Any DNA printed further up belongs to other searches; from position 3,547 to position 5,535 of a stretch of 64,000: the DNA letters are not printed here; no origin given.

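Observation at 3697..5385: HTH fused to a catalytically degenerate GspE/PilB-type secretion ATPase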

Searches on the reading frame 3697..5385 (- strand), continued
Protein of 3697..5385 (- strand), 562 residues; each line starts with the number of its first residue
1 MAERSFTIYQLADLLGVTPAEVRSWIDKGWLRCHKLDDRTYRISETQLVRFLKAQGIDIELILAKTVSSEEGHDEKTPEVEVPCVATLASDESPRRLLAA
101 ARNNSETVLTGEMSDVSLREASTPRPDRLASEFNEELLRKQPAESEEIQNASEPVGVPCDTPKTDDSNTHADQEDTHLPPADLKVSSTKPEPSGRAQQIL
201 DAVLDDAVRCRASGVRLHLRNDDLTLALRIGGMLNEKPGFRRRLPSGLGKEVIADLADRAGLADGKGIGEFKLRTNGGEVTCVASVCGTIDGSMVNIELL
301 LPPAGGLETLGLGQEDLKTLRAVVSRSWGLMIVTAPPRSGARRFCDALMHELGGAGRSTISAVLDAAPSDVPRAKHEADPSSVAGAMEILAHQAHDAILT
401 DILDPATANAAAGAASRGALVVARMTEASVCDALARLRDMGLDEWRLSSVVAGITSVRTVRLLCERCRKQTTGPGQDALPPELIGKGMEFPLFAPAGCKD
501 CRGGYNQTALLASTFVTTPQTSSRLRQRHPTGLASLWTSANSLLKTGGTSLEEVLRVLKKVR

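Call 14: find_encoding_contigs(protein=P0001, flank=1000, max_places=4)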
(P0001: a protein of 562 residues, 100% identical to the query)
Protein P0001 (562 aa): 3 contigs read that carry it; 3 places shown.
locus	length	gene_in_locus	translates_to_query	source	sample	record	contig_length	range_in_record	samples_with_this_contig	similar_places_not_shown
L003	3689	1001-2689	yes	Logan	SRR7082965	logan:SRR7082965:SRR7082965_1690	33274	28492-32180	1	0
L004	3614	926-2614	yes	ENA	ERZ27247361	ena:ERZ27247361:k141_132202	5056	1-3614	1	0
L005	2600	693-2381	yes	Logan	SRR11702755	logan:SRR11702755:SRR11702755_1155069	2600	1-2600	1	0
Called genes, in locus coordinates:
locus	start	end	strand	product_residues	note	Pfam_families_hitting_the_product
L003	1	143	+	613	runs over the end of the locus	PF01496:V_ATPase_I (faint)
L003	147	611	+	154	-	PF00137:ATP-synt_C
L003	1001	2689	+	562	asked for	PF12728:HTH_17 (weak), PF00437:T2SSE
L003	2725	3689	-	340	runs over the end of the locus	PF20030:bpMoxR, PF07726:AAA_3, PF07728:AAA_5, PF17863:AAA_lid_2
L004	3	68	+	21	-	?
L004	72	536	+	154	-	PF00137:ATP-synt_C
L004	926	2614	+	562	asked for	PF12728:HTH_17 (weak), PF00437:T2SSE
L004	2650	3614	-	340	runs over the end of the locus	PF20030:bpMoxR, PF07726:AAA_3, PF07728:AAA_5, PF17863:AAA_lid_2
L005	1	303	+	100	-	?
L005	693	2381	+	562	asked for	PF12728:HTH_17 (weak), PF00437:T2SSE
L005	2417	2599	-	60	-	?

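Call 26: search_protein_representatives(alignment_id=A1)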
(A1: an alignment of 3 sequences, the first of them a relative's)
Query: 3 sequences, 564 profile positions. Proteins with E-value up to 0.001 (for the whole library): 25869; up to 1e-10: 15492; up to 1e-30: 4421. The best 150 are listed.
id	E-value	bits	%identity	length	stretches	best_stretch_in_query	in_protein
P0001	0.0e+00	1012.7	-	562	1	1-564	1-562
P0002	5.0e-239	811.3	-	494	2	157-561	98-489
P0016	5.7e-154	530.5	-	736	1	1-559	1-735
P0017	3.8e-110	385.8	-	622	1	1-559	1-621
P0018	2.3e-109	383.2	-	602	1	1-559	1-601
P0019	9.9e-109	381.1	-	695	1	1-560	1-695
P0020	2.2e-104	366.8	-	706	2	1-465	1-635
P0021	1.0e-103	364.6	-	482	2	174-560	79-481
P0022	6.7e-101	355.3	-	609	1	1-560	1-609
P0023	1.1e-100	354.6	-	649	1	1-558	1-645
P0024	3.6e-98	346.3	-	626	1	1-558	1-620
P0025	6.5e-98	345.4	-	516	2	138-560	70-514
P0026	1.6e-97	344.2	-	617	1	1-558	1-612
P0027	2.7e-97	343.4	-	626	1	1-560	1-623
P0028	1.5e-96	340.9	-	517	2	172-560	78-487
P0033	4.1e-95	336.2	-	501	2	176-560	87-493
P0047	6.6e-86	305.8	-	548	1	1-559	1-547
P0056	3.1e-83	297.0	-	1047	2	200-560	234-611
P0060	5.9e-82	292.7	-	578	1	1-560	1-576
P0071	1.2e-78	281.8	-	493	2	169-558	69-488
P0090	3.8e-75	270.3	-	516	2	195-561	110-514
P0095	8.2e-74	265.9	-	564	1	1-560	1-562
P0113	2.3e-70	254.5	-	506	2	150-560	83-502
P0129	3.2e-66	240.8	-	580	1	1-560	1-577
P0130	3.8e-66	240.6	-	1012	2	196-561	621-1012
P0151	3.8e-57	210.8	-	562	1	1-560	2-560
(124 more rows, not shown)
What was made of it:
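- On Unnamed Planctomycetota family: HTH, acidic linker, degenerate T2SSE: The protein was the seed of the family search and top-scoring hit in it (call 26).
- Family size: at least 130 full-length representatives of 50%-identity clusters, scoring 200-530 bits (call 26).
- Tried and rejected: The exhaustive HMM search (call 26) corrected this.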

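Call 30: list_cluster_members(proteins=[P0001, P0003, P0016, P0017, P0018, P0019, P0021, P0022, P0023, P0027])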
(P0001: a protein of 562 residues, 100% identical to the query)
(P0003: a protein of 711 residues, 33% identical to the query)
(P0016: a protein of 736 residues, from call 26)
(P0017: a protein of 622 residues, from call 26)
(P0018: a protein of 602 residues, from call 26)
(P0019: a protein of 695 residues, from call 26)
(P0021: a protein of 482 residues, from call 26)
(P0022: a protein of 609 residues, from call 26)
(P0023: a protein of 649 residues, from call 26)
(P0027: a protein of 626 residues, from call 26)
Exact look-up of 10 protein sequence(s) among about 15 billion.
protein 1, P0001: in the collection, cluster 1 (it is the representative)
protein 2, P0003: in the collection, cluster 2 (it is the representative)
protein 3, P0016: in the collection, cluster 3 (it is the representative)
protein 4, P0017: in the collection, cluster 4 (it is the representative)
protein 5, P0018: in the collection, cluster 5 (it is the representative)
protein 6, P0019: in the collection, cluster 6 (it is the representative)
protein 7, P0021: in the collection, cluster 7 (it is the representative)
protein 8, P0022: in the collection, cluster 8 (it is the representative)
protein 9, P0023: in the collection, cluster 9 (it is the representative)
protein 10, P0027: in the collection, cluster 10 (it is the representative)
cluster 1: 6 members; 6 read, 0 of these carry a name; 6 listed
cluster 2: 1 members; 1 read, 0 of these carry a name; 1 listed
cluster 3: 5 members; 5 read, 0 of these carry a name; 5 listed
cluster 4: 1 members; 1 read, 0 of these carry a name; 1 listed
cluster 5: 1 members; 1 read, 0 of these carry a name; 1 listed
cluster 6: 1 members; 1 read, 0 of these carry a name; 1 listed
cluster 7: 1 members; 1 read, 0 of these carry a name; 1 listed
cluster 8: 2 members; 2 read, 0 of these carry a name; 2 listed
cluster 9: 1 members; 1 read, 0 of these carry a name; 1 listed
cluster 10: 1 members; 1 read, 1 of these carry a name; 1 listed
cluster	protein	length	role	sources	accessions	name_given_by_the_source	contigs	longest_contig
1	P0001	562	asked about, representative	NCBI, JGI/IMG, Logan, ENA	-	-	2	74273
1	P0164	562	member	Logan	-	-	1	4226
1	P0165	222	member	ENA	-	-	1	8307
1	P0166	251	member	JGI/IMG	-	-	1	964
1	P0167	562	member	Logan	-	-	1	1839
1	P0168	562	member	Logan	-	-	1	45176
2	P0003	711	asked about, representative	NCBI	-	-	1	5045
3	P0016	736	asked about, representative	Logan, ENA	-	-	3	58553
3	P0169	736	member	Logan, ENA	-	-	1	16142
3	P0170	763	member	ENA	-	-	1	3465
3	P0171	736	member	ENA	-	-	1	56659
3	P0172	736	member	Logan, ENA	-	-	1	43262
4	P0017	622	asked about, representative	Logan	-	-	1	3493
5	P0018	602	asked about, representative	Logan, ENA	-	-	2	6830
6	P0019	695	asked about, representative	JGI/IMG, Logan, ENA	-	-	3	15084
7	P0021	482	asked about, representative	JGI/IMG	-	-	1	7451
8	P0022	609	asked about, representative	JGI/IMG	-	-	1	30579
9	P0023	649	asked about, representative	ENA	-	-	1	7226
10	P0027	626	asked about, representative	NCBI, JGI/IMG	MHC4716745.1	MAG: ATPase, T2SS/T4P/T4SS family [Planctomycetota bacterium] | type II secretory ATPase GspE/PulE/Tfp pilus assembly ATPase PilB-like protein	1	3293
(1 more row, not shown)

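Call 31: predict_structure(alignment_id=A2)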
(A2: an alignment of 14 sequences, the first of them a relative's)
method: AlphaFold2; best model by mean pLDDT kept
length: 562 residues; sequences in the alignment: 14
mean_pLDDT: 71.8   pTM: 0.51
mean pLDDT of the five models: 71.8, 69.6, 69.3, 67.7, 66.4
residues with pLDDT >= 90: 130; 70-90: 249; 50-70: 55; < 50: 128
segments of 3 or more residues with pLDDT < 50: 68-192
pLDDT, mean of each block of 10 residues (from residue 1): 83 90 91 84 89 80 54 32 29 35 31 26 33 40 32 33 33 36 30 71 86 82 81 68 74 88 76 76 81 82 69 87 88 90 90 78 75 65 81 84 93 91 93 93 91 94 92 75 68 89 87 90 83 82 90 85 46
secondary structure, 60 per line:
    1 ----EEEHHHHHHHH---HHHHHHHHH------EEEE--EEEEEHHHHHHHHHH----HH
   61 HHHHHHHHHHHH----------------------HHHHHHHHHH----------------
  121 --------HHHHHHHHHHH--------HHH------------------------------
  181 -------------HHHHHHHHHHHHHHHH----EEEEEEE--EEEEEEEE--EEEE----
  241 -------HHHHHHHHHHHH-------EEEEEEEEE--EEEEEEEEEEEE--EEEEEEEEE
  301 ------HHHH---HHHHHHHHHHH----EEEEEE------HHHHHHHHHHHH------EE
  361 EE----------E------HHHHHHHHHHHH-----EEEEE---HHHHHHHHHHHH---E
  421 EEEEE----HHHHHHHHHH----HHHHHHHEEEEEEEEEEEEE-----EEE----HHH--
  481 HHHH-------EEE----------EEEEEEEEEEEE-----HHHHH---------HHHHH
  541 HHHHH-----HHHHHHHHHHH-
elements in order: E5-7 H8-15 H19-27 E34-37 E40-44 H45-54 H59-72 H95-104 H129-139 H194-209 E214-220 E223-230 E233-236 H248-259 E267-275 E278-289 E292-300 H307-310 H314-324 E329-334 H341-352 E359-362 H380-391 E397-401 H405-416 E420-425 H430-439 H444-450 E451-463 E469-471 H481-484 E492-494 E505-516 H522-526 H536-545 H551-561
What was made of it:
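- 5188..5385 (-): Residues 1-66: excisionase/MerR-type winged helix-turn-helix. AF2 pLDDT is 80-91, with helices 8-15, 19-27 and 45-54 and strands 34-37 and 40-44 (call 31).
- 4810..5187 (-): Residues 67-192: disordered, acidic, Ser/Pro/Glu-rich linker. AF2 pLDDT is below 50 for residues 68-192 (call 31).
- On T2SS/T4P/T4SS ATPase superfamily (Pfam PF00437, T2SSE fold): The AF2 model is confident for residues 193-561 (call 31).
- On Functional GspE / PilB extension ATPase: The N-terminus is an HTH followed by a disordered linker (call 31).
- On HTH_17 / excisionase-type winged HTH: The helix and strand pattern is in call 31.
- On MerR-family transcription regulator: What follows is a disordered linker, not a coiled coil (call 31).
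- Fold: the AF2 model is confident for residues 1-66 and 193-561 and disordered for 68-192 (call 31).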

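Call 36: find_related_loci(query=A4, collection=genome_contigs, flank=8000)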
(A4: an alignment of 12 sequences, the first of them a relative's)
Query A4 (562 aa) in genome_contigs; peptide patterns used: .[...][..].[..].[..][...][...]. (x = any residue, [..] = any of these).
14 stretches matched a pattern; 7 encode a relative of the query (tblastn E <= 1e-3); 7 distinct loci.
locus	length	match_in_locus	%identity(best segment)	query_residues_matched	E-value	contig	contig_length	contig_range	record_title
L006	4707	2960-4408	49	1-559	1e-84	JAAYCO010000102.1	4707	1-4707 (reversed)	MAG: Planctomycetota bacterium isolate AS06rmzACSIP_458 153819_AS06, whole genome shotgun sequence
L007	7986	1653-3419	32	1-558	5e-40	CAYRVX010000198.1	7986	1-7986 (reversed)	MAG TPA_asm: uncultured Planctomycetaceae bacterium isolate SRP068000_co1_610 genome assembly, contig: NODE_18665_length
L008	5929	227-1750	29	1-528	2e-39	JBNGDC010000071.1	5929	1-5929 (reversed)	MAG: Phycisphaerae bacterium isolate E05-017 bin55.fa-71, whole genome shotgun sequence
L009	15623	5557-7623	31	1-557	1e-25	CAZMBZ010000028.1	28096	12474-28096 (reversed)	MAG TPA_asm: uncultured Planctomycetaceae bacterium isolate binchicken_co181_571 genome assembly, contig: NODE_2333_leng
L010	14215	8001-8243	52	1-79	3e-19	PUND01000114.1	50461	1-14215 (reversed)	MAG: Phycisphaerae bacterium isolate B1Sed10_206R1 B1-Sed10-C368, whole genome shotgun sequence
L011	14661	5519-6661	25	198-560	1e-17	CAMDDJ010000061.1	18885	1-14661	MAG: Candidatus Kuenenia stuttgartiensis isolate MiE-22jul19-108 genome assembly, contig: MiE-22jul19-C2625, whole genom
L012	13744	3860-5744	27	1-556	1e-7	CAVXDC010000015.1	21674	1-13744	MAG: uncultured Phycisphaerae bacterium isolate MFD04408.bin.3.226 genome assembly, contig: contig_116711, whole genome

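Call 37: find_homologous_proteins(query=A3, max_evalue=1e-30)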
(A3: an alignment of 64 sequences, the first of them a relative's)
Query A3 (64 sequences) (562 aa, profile of the alignment): 10 proteins with E <= 1e-30 among 8000 candidates.
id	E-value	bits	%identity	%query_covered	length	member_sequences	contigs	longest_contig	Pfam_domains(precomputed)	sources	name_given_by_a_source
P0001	4.5e-139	483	100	100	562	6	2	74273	PF12728.14,PF00437.27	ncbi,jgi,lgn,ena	-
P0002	2.5e-126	441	42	99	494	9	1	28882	PF00437.27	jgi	jgi:general secretion pathway protein E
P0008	1.8e-95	339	27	64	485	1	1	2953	PF05157.21,PF00437.27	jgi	jgi:general secretion pathway protein E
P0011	2.3e-95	339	23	64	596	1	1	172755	PF05157.21,PF00437.27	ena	-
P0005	5.2e-94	334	26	65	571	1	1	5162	PF05157.21,PF00437.27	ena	-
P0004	5.5e-94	334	27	64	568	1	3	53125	PF05157.21,PF00437.27,PF13401.13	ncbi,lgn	-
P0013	2.7e-88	315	24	64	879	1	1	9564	PF05157.21,PF00437.27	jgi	-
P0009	2.1e-86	309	24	94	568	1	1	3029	PF05157.21,PF00437.27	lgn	-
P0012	1.3e-85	307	27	65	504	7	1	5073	PF00437.27,PF22341.2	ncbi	ncbi:MAG: type II secretion system ATPase GspE [Rhodanobacteraceae bacterium]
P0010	3.3e-83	299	27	65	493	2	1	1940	PF00437.27,PF22341.2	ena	-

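Call 38: fold_search(model_id=the predicted structure, library=pdb)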
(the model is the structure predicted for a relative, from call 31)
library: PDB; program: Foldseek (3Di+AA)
matches with E <= 10: 1582; with E <= 0.001: 95
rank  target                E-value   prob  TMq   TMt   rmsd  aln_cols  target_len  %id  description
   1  5zfr_C                3.4e-29  1.00  0.48  0.66   5.8       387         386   23  Crystal structure of PilB, an extension ATPase motor of Type IV pilus, from Geobacter sulfurreducens (released 2018-09-19)
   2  5tsh_C                5.6e-29  1.00  0.53  0.76   4.3       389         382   22  PilB from Geobacter metallireducens bound to AMP-PNP (released 2017-05-17)
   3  5tsh_E                7.4e-28  1.00  0.56  0.78   3.8       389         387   22  PilB from Geobacter metallireducens bound to AMP-PNP (released 2017-05-17)
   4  5tsh_A                1.2e-27  1.00  0.52  0.74   4.4       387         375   21  PilB from Geobacter metallireducens bound to AMP-PNP (released 2017-05-17)
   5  5oiu_B                2.2e-27  1.00  0.56  0.80   3.6       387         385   23  Crystal structure of PilF type IV pilus assembly ATPase from Thermus thermophilus (released 2018-08-08)
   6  5oiu_C                2.5e-27  1.00  0.47  0.63   6.1       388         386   23  Crystal structure of PilF type IV pilus assembly ATPase from Thermus thermophilus (released 2018-08-08)
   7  5zfr_B                3.7e-27  1.00  0.56  0.79   3.6       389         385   23  Crystal structure of PilB, an extension ATPase motor of Type IV pilus, from Geobacter sulfurreducens (released 2018-09-19)
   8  5tsh_D                3.7e-27  1.00  0.48  0.67   5.6       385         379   22  PilB from Geobacter metallireducens bound to AMP-PNP (released 2017-05-17)
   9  5tsh_B                4.4e-27  1.00  0.46  0.64   6.4       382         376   22  PilB from Geobacter metallireducens bound to AMP-PNP (released 2017-05-17)
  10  5tsh_F                4.6e-27  1.00  0.54  0.77   3.8       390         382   21  PilB from Geobacter metallireducens bound to AMP-PNP (released 2017-05-17)
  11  5zfr_A                5.2e-27  1.00  0.53  0.75   4.5       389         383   22  Crystal structure of PilB, an extension ATPase motor of Type IV pilus, from Geobacter sulfurreducens (released 2018-09-19)
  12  5tsg_B                8.7e-27  1.00  0.55  0.78   3.8       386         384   21  PilB from Geobacter metallireducens bound to ADP (released 2017-05-17)
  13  6olj_A                1.2e-26  1.00  0.55  0.78   3.7       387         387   23  CryoEM structure of PilB from Geobacter metallireducens: C2ccocco conformation (released 2019-11-20)
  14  5it5_A                2.3e-26  1.00  0.55  0.78   3.9       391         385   23  Thermus thermophilus PilB core ATPase region (released 2016-10-19)
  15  5tsg_C                4.1e-26  1.00  0.54  0.78   3.9       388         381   22  PilB from Geobacter metallireducens bound to ADP (released 2017-05-17)
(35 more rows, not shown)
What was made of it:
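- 4471..4809 (-): Residues 193-305: N2-type domain of the GspE/PilB core, with the nucleotide-contacting arginines replaced. Confident AF2 model and Foldseek matches to PilB, PilF and EpsE (calls 31, 38).
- On T2SS/T4P/T4SS ATPase superfamily (Pfam PF00437, T2SSE fold): Foldseek hits PilB, PilF and EpsE with probability 1.00 and target TM-scores up to 0.80 (call 38).
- Closest known: PilB / PilF. Same: They are the best fold matches to the predicted structure (E about 3e-29, target TM-score 0.76-0.80, about 387 aligned columns; call 38).
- Foldseek top hits are PilB, PilF and EpsE, with target TM-scores up to 0.80 and E down to 3e-29 (call 38).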

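Call 44: find_related_loci(query=A4, collection=metagenome_contigs, flank=10000)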
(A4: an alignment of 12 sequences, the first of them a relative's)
Query A4 (562 aa) in metagenome_contigs; peptide patterns used: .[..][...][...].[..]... (x = any residue, [..] = any of these).
216 stretches matched a pattern; 28 encode a relative of the query (tblastn E <= 1e-3); 28 distinct loci.
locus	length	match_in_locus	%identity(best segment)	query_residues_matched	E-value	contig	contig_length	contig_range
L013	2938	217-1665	49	1-559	4e-86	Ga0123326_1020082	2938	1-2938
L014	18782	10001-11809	31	1-559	2e-45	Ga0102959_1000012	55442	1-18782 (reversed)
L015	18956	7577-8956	31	1-467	4e-39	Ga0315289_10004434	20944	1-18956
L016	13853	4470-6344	28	1-558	5e-38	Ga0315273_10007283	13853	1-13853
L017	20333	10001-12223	34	1-557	2e-30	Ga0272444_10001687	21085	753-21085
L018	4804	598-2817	31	1-557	2e-25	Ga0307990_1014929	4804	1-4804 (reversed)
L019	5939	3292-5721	35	1-464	9e-24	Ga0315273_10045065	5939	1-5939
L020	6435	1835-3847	31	1-558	5e-22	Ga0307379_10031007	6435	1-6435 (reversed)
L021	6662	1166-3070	34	1-464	2e-21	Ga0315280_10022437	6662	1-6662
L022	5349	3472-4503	33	161-464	3e-21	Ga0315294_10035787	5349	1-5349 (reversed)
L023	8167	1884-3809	26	3-558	8e-21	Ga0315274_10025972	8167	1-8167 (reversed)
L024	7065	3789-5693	34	1-464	1e-20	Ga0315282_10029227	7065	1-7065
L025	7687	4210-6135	27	3-558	1e-19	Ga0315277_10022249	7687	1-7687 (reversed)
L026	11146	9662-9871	59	1-70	4e-19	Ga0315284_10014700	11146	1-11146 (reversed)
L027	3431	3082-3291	53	1-70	3e-19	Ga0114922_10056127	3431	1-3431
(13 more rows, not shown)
